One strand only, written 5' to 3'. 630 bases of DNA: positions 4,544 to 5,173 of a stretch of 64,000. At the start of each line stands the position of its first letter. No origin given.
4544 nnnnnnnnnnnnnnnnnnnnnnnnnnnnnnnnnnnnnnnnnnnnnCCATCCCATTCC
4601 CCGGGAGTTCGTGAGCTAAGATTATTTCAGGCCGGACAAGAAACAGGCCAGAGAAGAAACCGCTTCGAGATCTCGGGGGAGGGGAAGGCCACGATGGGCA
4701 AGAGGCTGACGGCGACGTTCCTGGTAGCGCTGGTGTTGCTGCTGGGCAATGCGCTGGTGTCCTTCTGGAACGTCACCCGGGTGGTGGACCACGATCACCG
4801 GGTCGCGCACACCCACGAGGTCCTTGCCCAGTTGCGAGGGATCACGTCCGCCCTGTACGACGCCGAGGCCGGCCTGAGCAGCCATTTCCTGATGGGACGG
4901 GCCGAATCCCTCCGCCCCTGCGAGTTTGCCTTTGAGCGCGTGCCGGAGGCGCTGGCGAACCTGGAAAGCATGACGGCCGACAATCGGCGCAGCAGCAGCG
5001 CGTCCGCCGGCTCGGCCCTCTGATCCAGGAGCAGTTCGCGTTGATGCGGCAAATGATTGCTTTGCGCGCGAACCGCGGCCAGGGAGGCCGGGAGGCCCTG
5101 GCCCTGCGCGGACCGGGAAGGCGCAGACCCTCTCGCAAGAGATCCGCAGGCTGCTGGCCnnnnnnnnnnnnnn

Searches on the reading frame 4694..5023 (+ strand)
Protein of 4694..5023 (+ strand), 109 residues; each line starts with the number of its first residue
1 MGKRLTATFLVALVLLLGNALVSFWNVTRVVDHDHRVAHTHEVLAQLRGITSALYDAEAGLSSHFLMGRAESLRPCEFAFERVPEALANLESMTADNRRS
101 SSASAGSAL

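Call 57: search_protein_families(library=pfam, proteins=[window:4694-5023:+], max_evalue=0.00001)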
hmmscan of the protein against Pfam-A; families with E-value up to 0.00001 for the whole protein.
window:4694-5023:+ (109 aa): 1 family
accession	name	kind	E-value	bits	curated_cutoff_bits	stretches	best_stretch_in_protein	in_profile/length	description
PF05227.19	CHASE3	-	1.2e-08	35.4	28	1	35-99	3-67/138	CHASE3 domain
